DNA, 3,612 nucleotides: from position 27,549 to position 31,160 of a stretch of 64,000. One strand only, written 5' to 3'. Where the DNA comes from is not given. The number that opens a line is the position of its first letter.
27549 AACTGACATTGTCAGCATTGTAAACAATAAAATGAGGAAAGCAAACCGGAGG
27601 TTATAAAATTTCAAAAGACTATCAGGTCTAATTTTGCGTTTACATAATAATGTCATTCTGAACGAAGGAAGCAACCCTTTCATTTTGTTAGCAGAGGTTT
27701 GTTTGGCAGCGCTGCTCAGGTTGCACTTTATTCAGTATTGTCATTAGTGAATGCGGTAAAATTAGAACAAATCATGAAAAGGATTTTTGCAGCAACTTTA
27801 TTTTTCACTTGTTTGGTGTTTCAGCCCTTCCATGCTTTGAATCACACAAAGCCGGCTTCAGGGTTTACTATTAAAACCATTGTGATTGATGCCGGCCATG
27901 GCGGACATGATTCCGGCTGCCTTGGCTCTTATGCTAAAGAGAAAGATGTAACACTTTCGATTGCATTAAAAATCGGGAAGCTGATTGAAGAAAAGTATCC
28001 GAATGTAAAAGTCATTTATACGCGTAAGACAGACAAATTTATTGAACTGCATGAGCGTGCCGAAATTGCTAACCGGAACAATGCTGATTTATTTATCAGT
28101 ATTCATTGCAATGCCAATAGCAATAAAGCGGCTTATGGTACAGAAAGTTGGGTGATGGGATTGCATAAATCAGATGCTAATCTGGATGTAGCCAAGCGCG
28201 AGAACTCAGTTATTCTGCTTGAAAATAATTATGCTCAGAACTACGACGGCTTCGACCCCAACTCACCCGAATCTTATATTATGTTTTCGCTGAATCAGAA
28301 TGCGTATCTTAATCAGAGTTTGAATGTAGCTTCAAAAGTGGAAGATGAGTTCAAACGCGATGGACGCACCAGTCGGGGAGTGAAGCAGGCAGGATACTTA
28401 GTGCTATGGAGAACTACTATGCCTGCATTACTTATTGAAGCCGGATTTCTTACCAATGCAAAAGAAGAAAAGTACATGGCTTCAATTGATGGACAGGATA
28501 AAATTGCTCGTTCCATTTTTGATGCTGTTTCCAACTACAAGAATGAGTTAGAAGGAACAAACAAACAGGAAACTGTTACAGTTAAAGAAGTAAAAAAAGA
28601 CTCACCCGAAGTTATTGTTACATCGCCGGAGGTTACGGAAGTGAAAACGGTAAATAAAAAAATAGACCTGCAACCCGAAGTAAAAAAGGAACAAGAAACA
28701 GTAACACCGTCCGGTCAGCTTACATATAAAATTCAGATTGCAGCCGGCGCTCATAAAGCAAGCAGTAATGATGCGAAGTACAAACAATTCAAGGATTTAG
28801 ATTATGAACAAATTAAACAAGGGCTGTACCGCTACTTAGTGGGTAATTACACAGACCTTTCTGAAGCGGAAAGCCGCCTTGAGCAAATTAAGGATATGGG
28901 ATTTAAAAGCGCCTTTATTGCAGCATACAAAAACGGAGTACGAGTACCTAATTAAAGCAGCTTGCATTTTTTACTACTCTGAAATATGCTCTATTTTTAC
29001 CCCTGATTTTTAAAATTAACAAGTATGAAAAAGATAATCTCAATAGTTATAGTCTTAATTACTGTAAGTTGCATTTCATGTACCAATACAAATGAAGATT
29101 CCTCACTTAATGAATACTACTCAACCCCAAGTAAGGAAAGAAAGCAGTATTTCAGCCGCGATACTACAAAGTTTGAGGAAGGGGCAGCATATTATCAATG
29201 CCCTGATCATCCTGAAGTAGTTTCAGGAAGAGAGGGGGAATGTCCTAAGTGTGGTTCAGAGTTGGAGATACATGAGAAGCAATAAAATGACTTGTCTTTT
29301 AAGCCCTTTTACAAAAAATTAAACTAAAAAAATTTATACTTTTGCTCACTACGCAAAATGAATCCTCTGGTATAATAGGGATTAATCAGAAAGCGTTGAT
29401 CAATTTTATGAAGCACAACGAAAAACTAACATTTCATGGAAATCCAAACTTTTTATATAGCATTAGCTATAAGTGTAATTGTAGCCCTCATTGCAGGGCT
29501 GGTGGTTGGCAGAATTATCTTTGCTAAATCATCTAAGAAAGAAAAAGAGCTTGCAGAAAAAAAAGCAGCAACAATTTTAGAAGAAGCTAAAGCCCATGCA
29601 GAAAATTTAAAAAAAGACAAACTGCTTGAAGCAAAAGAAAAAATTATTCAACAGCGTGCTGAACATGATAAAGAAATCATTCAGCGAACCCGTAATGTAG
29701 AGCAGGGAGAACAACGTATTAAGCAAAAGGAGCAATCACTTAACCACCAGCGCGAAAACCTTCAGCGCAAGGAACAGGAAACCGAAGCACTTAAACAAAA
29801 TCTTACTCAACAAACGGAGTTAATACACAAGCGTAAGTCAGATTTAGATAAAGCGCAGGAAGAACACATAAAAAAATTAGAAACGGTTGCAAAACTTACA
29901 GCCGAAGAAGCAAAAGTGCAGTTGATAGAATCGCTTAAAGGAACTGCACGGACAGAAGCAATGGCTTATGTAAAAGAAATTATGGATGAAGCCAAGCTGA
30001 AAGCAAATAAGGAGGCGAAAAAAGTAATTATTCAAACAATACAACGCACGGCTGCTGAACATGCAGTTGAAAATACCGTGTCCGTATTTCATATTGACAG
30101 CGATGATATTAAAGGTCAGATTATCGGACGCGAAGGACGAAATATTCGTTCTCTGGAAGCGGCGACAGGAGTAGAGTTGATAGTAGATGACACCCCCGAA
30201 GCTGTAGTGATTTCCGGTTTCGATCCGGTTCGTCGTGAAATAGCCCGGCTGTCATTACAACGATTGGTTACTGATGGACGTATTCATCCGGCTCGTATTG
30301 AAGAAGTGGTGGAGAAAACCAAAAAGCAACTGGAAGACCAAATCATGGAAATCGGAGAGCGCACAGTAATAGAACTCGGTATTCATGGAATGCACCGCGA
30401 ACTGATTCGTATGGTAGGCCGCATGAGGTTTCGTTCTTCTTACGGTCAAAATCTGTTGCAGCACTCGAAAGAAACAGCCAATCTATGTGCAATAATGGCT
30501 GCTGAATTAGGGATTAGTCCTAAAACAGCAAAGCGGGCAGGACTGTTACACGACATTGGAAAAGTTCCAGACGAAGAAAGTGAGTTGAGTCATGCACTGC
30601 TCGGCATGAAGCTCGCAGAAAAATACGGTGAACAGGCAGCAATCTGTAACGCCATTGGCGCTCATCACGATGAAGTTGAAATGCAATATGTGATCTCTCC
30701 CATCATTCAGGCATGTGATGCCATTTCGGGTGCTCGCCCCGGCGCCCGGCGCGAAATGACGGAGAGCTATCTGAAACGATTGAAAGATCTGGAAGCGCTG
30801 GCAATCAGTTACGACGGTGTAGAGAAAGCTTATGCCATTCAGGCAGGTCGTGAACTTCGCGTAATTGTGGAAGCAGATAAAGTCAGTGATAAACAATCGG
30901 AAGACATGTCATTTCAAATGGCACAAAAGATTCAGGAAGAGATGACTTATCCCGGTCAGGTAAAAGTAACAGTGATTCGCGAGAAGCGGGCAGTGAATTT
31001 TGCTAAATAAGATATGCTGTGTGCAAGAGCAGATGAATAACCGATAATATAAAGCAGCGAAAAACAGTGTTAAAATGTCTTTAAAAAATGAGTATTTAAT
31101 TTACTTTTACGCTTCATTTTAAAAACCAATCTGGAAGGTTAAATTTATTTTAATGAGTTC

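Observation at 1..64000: Hyper-abundant quasi-palindromic heptamer TGTWACA (often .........) across the window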

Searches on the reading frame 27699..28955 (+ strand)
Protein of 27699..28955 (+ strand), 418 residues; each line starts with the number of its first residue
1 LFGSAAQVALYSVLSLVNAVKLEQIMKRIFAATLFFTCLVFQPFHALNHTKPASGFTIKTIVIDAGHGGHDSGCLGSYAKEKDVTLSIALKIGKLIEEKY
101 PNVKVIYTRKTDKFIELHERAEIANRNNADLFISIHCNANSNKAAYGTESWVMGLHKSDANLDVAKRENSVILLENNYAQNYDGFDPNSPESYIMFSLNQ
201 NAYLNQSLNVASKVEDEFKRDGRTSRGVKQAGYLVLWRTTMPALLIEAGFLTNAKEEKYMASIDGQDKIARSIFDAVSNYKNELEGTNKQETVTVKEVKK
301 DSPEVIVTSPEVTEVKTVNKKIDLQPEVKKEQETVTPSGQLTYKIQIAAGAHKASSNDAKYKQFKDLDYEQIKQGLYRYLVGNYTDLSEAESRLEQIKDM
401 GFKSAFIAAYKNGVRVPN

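Call 13: search_protein_families(library=ncbifam, proteins=[window:27699-28955:+], max_evalue=1e-10)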
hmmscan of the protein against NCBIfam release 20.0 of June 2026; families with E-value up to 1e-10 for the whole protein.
window:27699-28955:+ (418 aa): 4 families
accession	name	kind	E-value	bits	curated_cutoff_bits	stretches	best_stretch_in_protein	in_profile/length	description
NF007652.1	PRK10319.1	equivalog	1.5e-33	116.3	400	1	57-289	56-286/291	N-acetylmuramoyl-L-alanine amidase AmiA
NF038267.1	amidase_AmiC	exception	1.8e-33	115.8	700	1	61-280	189-405/407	N-acetylmuramoyl-L-alanine amidase AmiC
TIGR02883.1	spore_cwlD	equivalog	8.1e-31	107.6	221.55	1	59-160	1-115/189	N-acetylmuramoyl-L-alanine amidase CwlD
NF007751.0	PRK10431.1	equivalog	4.3e-30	104.6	532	1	60-281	193-416/445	N-acetylmuramoyl-L-alanine amidase AmiB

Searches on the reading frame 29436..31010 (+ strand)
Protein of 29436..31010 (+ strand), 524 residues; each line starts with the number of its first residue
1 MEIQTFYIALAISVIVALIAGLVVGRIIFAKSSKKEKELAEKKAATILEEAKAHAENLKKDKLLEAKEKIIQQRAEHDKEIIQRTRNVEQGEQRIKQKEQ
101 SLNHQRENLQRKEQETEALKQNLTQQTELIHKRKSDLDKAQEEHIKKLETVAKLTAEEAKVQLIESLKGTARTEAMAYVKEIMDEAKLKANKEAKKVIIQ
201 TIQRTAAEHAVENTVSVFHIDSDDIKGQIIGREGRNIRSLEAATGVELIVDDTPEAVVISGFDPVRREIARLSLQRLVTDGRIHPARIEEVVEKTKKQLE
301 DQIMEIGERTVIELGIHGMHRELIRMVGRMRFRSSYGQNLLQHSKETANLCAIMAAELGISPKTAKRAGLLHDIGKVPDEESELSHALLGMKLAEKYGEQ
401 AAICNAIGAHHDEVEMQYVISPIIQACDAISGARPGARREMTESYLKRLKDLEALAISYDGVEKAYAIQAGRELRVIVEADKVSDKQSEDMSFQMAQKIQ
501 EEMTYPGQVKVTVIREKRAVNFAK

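Call 13: search_protein_families(library=ncbifam, proteins=[window:29436-31010:+], max_evalue=1e-10)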
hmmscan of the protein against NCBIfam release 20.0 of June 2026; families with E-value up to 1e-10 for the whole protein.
window:29436-31010:+ (524 aa): 7 families
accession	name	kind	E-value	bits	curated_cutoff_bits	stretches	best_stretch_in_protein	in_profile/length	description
TIGR03319.1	RNase_Y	equivalog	2.4e-196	653.2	454.35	1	12-524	2-514/514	ribonuclease Y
NF009345.0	PRK12705.1-2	equivalog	3.7e-154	514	904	1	14-524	6-509/509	hypothetical protein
NF000997.0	PRK00106.1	equivalog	3.3e-146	487.9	937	1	38-524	49-535/535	ribonuclease Y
NF009344.0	PRK12705.1-1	equivalog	3.9e-143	478.1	831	1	35-524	84-572/572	hypothetical protein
NF009347.0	PRK12705.1-4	equivalog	1.2e-80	271.5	579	1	100-519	44-465/473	hypothetical protein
NF009346.0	PRK12705.1-3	equivalog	1.4e-26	93.4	545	1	82-503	54-464/493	hypothetical protein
TIGR00277.1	HDIG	domain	3.5e-19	68.5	27.6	1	336-412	1-83/84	HDIG domain-containing metalloprotein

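Call 14: find_related_loci(query=window:29436-31010:+, collection=genome_contigs, flank=10000)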
Query window:29436-31010:+ (524 aa) in genome_contigs; peptide patterns used: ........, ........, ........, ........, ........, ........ (x = any residue, [..] = any of these).
599 stretches matched a pattern (row limit reached: there are more); 573 encode a relative of the query (tblastn E <= 1e-3); the best 80 are kept; 80 distinct loci.
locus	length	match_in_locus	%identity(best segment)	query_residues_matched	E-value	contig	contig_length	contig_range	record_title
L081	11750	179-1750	77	1-524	0e+0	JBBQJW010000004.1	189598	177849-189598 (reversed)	MAG: Chitinophagales bacterium isolate Co_metawrap_664 Cmw_664_k141_1993236_length_189598_cov_18.9516, whole genome shot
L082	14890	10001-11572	77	1-524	0e+0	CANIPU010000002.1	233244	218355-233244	MAG: Chitinophagaceae bacterium isolate RH-14apr17-97 genome assembly, contig: RH-14apr17-C83, whole genome shotgun sequ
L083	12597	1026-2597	76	1-524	0e+0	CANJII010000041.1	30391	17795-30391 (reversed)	MAG: Chitinophagaceae bacterium isolate RH-23may17-1171 genome assembly, contig: RH-23may17-C10612, whole genome shotgun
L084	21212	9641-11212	76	1-524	0e+0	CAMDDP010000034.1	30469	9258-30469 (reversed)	MAG: Chitinophaga pinensis isolate MaH-04nov19-208 genome assembly, contig: MaH-04nov19-C3535, whole genome shotgun sequ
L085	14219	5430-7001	76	1-524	0e+0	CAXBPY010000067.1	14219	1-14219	MAG TPA_asm: uncultured bacterium isolate SRR1790644_binner123_Refined_12 genome assembly, contig: ERZ2944672.304, whole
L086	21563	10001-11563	70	1-524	0e+0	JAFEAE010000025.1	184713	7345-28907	MAG: Bacteroidetes bacterium isolate SZAS LIN-48 LIN-746__25__length-184713, whole genome shotgun sequence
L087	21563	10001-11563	70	1-524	0e+0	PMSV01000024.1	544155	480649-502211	MAG: Chitinophagaceae bacterium isolate palsa_947 73.20110700_P1S.19_contig_267, whole genome shotgun sequence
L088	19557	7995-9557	69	1-524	0e+0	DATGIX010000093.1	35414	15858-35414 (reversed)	MAG TPA_asm: Puia sp. isolate SMAG_U9818 k141_1273205, whole genome shotgun sequence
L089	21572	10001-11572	70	4-524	0e+0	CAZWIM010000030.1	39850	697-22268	MAG TPA_asm: uncultured Chitinophaga sp. isolate SRP257259_co1_406 genome assembly, contig: NODE_991_length_39850_cov_14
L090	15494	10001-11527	71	16-524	0e+0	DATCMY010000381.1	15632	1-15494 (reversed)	MAG TPA_asm: Hanamia sp. isolate SMAG_U7161 k141_74471, whole genome shotgun sequence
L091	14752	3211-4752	70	7-524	0e+0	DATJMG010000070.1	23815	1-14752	MAG TPA_asm: Puia sp. isolate SMAG_U14829 k141_2003996, whole genome shotgun sequence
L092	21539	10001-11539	70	12-524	0e+0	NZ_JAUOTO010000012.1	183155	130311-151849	Flavitalea sp. BT771 NODE_12_length_183155_cov_16.669512, whole genome shotgun sequence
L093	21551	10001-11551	69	3-524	0e+0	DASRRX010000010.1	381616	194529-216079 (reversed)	MAG TPA_asm: Puia sp. isolate SMAG_U5183 k141_50939, whole genome shotgun sequence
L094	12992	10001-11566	69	3-524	0e+0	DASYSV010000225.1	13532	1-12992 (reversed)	MAG TPA_asm: Puia sp. isolate SMAG_U4548 k141_1703324, whole genome shotgun sequence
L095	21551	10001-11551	69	8-524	0e+0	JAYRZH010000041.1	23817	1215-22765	MAG: Chitinophagaceae bacterium isolate EBPR_s472bin.5 NODE_730_length_23817_cov_1.840228, whole genome shotgun sequence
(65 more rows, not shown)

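Call 22: find_homologous_proteins(query=window:29436-31010:+, max_evalue=1e-100)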
Query window:29436-31010:+ (524 aa): 8000 proteins with E <= 1e-100 among 8000 candidates; the best 120 are listed.
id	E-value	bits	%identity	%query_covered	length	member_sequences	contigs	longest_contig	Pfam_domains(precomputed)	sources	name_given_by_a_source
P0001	0.0e+0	1086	100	100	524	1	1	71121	PF08668.19,PF00013.36,PF12072.14,PF01966.29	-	-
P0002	0.0e+0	1059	96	100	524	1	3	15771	PF08668.19,PF00013.36,PF12072.14,PF01966.29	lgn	-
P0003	0.0e+0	1015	92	100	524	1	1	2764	PF08668.19,PF00013.36,PF12072.14,PF01966.29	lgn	-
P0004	0.0e+0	1009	91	100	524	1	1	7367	PF08668.19,PF00013.36,PF12072.14,PF01966.29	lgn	-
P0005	7.9e-253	857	78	100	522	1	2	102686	PF00013.36,PF12072.14,PF01966.29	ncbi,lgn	-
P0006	2.3e-252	856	80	97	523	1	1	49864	PF08668.19,PF00013.36,PF12072.14,PF01966.29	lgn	-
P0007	6.3e-252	854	77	100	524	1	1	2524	PF08668.19,PF00013.36,PF12072.14,PF01966.29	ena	-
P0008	7.0e-252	854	80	95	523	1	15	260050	PF08668.19,PF00013.36,PF12072.14,PF01966.29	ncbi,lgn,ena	-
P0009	8.5e-252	854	77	100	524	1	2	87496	PF08668.19,PF00013.36,PF12072.14,PF01966.29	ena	-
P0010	9.4e-252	854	78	96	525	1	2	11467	PF08668.19,PF00013.36,PF12072.14,PF01966.29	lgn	-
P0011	9.5e-252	854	77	100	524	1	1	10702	PF08668.19,PF00013.36,PF12072.14,PF01966.29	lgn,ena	-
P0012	1.5e-251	853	79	97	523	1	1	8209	PF08668.19,PF00013.36,PF12072.14,PF01966.29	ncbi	-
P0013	3.4e-251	852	77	100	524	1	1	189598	PF08668.19,PF00013.36,PF12072.14,PF01966.29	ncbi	-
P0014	4.9e-251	851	76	100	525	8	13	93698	PF08668.19,PF00013.36,PF12072.14,PF01966.29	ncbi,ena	-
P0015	8.8e-251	851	78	95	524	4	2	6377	PF08668.19,PF00013.36,PF12072.14,PF01966.29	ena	-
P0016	4.6e-250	848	77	100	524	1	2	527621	PF08668.19,PF00013.36,PF12072.14,PF01966.29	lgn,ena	-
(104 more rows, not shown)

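Call 23: find_encoding_contigs(protein=P0002, flank=10000, max_places=4)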
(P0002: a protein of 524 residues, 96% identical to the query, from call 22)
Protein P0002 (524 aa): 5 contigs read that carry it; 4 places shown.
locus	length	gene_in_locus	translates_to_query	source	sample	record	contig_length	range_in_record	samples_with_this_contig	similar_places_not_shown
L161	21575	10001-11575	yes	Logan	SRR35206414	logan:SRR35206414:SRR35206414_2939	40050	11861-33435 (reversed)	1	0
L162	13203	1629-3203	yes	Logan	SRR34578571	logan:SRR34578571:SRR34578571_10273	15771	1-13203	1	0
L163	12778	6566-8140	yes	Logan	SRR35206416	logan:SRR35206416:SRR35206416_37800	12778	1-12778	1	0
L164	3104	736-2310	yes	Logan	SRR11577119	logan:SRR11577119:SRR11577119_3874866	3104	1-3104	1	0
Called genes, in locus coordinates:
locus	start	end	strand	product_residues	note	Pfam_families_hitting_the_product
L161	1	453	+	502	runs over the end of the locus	PF00753:Lactamase_B, PF16661:Lactamase_B_6, PF10996:Beta-Casp, PF07521:RMMBL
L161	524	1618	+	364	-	PF00988:CPSase_sm_chain, PF00117:GATase, PF07722:Peptidase_C26 (weak)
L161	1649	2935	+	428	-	PF03952:Enolase_N, PF00113:Enolase_C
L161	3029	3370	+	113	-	PF04977:DivIC (weak)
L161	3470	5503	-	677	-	PF26549:Tricorn_N (faint), PF00930:DPPIV_N (faint), PF26550:Tricorn_2nd, PF07676:PD40 (weak), PF00561:Abhydrolase_1 (faint), PF00326:Peptidase_S9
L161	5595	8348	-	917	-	PF19838:LptD_2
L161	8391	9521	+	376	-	PF01520:Amidase_3, PF05036:SPOR (faint)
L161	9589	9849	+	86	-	PF19335:HMBD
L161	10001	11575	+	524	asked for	PF12072:RNase_Y_N, PF00013:KH_1 (weak), PF08668:HDOD (faint), PF01966:HD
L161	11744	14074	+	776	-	PF21471:Reelin_subrepeat-B, PF00801:PKD, PF18911:PKD_4, PF22352:K319L-like_PKD (faint), PF00801:PKD, PF18911:PKD_4, PF13585:CHU_C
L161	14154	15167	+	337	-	PF01408:GFO_IDH_MocA, PF03447:NAD_binding_3 (weak), PF22685:Gal80p_C-like (weak), PF02894:GFO_IDH_MocA_C, PF22725:GFO_IDH_MocA_C3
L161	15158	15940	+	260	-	PF00551:Formyl_trans_N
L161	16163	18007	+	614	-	PF13522:GATase_6, PF13537:GATase_7, PF00733:Asn_synthase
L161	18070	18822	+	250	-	PF01884:PcrB, PF00977:His_biosynth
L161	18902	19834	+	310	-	PF16745:RsgA_N, PF03193:RsgA_GTPase, PF00009:GTP_EFTU (faint), PF02421:FeoB_N (faint), PF16897:MMR_HSR1_Xtn (faint), PF01926:MMR_HSR1 (weak)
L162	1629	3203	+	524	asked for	PF12072:RNase_Y_N, PF00013:KH_1 (weak), PF08668:HDOD (faint), PF01966:HD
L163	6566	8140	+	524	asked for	PF12072:RNase_Y_N, PF00013:KH_1 (weak), PF08668:HDOD (faint), PF01966:HD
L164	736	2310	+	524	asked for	PF12072:RNase_Y_N, PF00013:KH_1 (weak), PF08668:HDOD (faint), PF01966:HD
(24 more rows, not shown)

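Call 24: find_encoding_contigs(protein=P0004, flank=10000, max_places=3)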
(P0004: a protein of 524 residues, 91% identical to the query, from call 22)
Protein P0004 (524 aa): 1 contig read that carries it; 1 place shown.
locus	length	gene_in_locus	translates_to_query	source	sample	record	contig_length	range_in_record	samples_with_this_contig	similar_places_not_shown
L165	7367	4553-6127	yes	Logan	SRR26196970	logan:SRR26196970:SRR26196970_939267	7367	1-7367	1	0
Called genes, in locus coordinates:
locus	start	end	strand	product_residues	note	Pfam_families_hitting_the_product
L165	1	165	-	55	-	?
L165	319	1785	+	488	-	PF00478:IMPDH, PF00571:CBS, PF03060:NMO (weak), PF01070:FMN_dh, PF01645:Glu_synthase (faint)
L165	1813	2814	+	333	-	PF02912:Phe_tRNA-synt_N, PF01409:tRNA-synt_2d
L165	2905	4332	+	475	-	PF00890:FAD_binding_2 (faint), PF01134:GIDA (faint), PF01266:DAO (weak), PF01593:Amino_oxidase, PF03486:HI0933_like (weak), PF07992:Pyr_redox_2 (weak), PF12831:FAD_oxidored (weak), PF13450:NAD_binding_8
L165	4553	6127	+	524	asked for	PF12072:RNase_Y_N, PF00013:KH_1 (weak), PF08668:HDOD (faint), PF01966:HD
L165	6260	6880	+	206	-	PF11845:Tll0287-like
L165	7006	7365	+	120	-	?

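Call 25: find_encoding_contigs(protein=P0003, flank=10000, max_places=3)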
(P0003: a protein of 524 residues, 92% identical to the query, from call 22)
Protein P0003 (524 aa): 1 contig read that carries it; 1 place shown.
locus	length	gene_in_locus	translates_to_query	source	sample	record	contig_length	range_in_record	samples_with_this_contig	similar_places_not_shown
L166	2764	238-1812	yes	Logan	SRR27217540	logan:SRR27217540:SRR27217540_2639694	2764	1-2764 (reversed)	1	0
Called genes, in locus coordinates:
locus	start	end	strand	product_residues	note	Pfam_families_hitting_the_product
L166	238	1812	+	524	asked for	PF12072:RNase_Y_N, PF00013:KH_1 (weak), PF08668:HDOD (faint), PF01966:HD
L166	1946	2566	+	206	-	PF11845:Tll0287-like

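Call 40: find_encoding_contigs(protein=P0006, flank=10000, max_places=1)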
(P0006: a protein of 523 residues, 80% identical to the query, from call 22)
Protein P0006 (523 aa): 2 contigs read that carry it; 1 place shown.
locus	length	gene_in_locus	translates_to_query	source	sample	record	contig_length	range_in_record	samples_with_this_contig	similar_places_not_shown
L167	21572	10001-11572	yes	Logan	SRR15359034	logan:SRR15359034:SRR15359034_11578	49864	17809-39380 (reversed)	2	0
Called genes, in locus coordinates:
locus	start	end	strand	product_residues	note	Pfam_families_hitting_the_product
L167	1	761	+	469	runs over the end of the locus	PF02784:Orn_Arg_deC_N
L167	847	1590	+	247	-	-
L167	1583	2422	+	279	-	-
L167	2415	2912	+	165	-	-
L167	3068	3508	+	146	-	PF00011:HSP20, PF17886:ArsA_HSP20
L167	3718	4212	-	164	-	PF00578:AhpC-TSA, PF08534:Redoxin, PF00085:Thioredoxin, PF13098:Thioredoxin_2, PF13905:Thioredoxin_8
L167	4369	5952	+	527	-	PF19494:DUF6029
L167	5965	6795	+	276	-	PF11551:Omp28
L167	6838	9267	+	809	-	PF01588:tRNA_bind, PF03483:B3_4, PF03484:B5, PF17759:tRNA_synthFbeta, PF03147:FDX-ACB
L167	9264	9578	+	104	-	-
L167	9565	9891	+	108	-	PF05164:ZapA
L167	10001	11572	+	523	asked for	PF12072:RNase_Y_N, PF00013:KH_1, PF08668:HDOD (faint), PF01966:HD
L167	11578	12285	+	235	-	PF00582:Usp (weak)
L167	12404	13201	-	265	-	PF00459:Inositol_P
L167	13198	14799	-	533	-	PF20154:LNT_N, PF00795:CN_hydrolase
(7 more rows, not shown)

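Call 41: find_encoding_contigs(protein=P0008, flank=10000, max_places=1)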
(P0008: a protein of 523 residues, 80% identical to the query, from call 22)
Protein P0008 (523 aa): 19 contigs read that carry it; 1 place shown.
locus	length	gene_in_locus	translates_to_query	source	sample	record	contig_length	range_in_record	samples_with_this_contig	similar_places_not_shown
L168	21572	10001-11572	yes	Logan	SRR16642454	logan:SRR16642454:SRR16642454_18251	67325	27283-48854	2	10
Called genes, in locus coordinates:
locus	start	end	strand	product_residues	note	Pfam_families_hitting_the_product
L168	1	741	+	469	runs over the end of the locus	PF02784:Orn_Arg_deC_N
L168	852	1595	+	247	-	-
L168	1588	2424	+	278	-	-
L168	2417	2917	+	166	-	-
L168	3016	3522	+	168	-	PF00011:HSP20, PF17886:ArsA_HSP20 (weak)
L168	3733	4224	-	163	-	PF00578:AhpC-TSA, PF08534:Redoxin, PF00085:Thioredoxin, PF13098:Thioredoxin_2, PF13905:Thioredoxin_8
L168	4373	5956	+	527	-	PF19494:DUF6029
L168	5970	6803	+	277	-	PF11551:Omp28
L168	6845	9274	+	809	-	PF01588:tRNA_bind, PF03483:B3_4, PF03484:B5, PF17759:tRNA_synthFbeta, PF03147:FDX-ACB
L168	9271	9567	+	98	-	-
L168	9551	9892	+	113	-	PF05164:ZapA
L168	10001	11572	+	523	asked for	PF12072:RNase_Y_N, PF08668:HDOD (faint), PF00013:KH_1 (weak), PF01966:HD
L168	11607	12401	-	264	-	PF00459:Inositol_P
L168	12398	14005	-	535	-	PF20154:LNT_N, PF00795:CN_hydrolase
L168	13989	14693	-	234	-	PF00590:TP_methylase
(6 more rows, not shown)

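Call 42: find_encoding_contigs(protein=P0005, flank=10000, max_places=1)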
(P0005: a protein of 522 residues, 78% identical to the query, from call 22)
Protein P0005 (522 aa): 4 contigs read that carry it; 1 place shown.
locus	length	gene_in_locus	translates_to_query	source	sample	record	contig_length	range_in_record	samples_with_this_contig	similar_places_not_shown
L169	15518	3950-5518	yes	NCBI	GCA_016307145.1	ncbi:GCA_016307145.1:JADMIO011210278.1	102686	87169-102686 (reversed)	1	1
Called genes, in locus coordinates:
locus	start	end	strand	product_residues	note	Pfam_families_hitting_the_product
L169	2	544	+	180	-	?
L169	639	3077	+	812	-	PF01588:tRNA_bind, PF03483:B3_4, PF03484:B5, PF17759:tRNA_synthFbeta, PF03147:FDX-ACB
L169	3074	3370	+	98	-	-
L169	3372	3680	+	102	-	PF05164:ZapA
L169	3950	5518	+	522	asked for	PF12072:RNase_Y_N, PF00013:KH_1, PF01966:HD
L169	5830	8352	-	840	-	PF13573:SprB, PF24595:DUF7619, PF18962:Por_Secre_tail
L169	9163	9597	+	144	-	-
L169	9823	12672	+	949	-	PF13620:CarboxypepD_reg, PF13715:CarbopepD_reg_2, PF14905:OMP_b-brl_3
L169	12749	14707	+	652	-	PF13964:Beta-prop_Calicin (weak), PF24681:Kelch_KLHDC2_KLHL20_DRC7, PF24981:Beta-prop_ATRN-LZTR1 (faint), PF24996:NANM (weak), PF24681:Kelch_KLHDC2_KLHL20_DRC7 (weak), PF18911:PKD_4, PF00801:PKD, PF18962:Por_Secre_tail, +3 more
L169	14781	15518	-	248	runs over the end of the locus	PF00005:ABC_tran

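Call 43: find_encoding_contigs(protein=P0016, flank=10000, max_places=1)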
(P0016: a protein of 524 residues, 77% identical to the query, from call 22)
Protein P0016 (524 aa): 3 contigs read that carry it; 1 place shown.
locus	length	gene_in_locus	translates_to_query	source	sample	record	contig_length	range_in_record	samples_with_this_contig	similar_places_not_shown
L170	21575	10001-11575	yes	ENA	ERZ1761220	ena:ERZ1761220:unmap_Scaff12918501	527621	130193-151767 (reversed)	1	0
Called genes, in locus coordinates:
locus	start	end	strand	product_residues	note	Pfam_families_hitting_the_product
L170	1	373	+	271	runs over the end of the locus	PF12849:PBP_like_2, PF13531:SBP_bac_11, PF12727:PBP_like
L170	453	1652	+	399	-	PF00528:BPD_transp_1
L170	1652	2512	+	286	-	PF00528:BPD_transp_1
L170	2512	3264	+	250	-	PF02463:SMC_N, PF20720:nSTAND3 (faint), PF00005:ABC_tran, PF13304:AAA_21 (weak)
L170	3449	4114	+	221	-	PF01895:PhoU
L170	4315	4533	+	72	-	-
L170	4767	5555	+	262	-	PF00483:NTP_transferase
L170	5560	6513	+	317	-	PF04321:RmlD_sub_bind, PF01073:3Beta_HSD, PF01370:Epimerase, PF02719:Polysacc_synt_2, PF07993:NAD_binding_4, PF13460:NAD_binding_10, PF16363:GDP_Man_Dehyd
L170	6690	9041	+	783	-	PF01588:tRNA_bind, PF03483:B3_4, PF03484:B5, PF17759:tRNA_synthFbeta, PF03147:FDX-ACB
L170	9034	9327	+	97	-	PF10473:CENP-F_leu_zip (faint)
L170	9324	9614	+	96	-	PF05164:ZapA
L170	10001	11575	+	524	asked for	PF12072:RNase_Y_N, PF00013:KH_1 (weak), PF08668:HDOD (faint), PF01966:HD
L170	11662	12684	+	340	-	PF18962:Por_Secre_tail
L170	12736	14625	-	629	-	PF07452:CHRD, PF18962:Por_Secre_tail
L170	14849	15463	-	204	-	PF00081:Sod_Fe_N, PF02777:Sod_Fe_C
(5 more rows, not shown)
